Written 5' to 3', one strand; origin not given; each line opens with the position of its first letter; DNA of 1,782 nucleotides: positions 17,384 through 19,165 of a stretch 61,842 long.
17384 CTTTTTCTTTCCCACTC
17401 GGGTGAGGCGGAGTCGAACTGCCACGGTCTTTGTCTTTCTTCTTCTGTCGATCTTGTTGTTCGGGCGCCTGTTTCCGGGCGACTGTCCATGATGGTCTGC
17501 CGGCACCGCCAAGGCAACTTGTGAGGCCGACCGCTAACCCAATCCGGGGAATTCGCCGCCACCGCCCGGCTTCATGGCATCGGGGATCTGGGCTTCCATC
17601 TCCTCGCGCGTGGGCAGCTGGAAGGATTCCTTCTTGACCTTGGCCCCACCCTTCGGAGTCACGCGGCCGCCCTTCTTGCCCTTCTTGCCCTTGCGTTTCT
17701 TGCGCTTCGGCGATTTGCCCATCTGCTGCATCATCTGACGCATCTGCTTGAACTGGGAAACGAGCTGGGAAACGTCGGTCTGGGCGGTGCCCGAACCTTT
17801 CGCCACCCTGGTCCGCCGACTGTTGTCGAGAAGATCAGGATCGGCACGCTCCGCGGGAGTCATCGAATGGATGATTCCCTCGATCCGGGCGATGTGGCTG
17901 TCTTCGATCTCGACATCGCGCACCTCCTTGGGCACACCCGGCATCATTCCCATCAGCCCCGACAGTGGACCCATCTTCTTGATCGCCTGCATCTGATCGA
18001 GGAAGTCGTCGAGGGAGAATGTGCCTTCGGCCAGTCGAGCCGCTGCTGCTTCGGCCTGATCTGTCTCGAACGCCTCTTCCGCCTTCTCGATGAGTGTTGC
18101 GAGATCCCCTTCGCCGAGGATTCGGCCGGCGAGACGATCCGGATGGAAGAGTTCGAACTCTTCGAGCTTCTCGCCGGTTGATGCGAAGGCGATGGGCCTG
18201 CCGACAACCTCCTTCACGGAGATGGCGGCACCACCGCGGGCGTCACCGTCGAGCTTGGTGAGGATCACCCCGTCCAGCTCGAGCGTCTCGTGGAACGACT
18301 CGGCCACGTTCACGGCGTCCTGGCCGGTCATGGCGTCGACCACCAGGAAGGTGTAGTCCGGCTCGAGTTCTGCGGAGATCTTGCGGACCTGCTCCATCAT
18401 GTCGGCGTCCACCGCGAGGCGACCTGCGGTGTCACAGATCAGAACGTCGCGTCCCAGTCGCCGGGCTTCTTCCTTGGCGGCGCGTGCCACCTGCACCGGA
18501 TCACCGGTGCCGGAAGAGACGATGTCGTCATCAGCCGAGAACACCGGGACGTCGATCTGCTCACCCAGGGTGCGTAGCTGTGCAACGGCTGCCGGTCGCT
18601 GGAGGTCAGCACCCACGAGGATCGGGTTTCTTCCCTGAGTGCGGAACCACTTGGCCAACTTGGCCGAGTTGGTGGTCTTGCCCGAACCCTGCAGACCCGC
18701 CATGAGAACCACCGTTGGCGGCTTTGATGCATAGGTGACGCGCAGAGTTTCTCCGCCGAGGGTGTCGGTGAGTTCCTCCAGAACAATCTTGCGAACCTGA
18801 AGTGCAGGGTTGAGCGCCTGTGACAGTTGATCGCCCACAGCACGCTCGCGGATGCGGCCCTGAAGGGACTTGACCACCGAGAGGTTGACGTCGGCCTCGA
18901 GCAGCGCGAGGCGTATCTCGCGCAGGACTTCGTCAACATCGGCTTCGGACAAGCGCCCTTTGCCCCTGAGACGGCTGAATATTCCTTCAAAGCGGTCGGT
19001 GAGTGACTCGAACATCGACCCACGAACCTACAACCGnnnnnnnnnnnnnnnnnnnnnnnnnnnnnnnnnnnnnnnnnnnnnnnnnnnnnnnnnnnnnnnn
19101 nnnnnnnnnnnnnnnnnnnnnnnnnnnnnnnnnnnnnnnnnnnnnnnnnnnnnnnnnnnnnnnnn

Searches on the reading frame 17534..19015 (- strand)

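Call 68: search_protein_families(library=ncbifam, proteins=[window:17534-19015:-], max_evalue=1e-10)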
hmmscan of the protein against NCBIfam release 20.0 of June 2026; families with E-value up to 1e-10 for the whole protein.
window:17534-19015:- (493 aa): 6 families
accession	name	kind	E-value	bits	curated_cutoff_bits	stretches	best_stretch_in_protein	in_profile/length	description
TIGR00959.1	ffh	equivalog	2.4e-162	540.7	473.2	1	2-431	1-428/428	signal recognition particle protein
TIGR01425.1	SRP54_euk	equivalog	1.7e-85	287.5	576.25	1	8-428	8-428/428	signal recognition particle protein SRP54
TIGR00064.1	ftsY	equivalog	2.5e-59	200.8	260.7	1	27-296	3-275/279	signal recognition particle-docking protein FtsY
TIGR03499.1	FlhF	equivalog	1.4e-14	54.7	174.15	1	25-163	134-263/286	flagellar biosynthesis GTPase FlhF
NF005230.0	PRK06731.1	equivalog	3e-13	49.7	553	1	102-283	88-260/281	flagellar biosynthesis regulator FlhF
NF009367.0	PRK12724.1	equivalog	9.9e-13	47.7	718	1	101-284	224-398/433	flagellar biosynthesis regulator FlhF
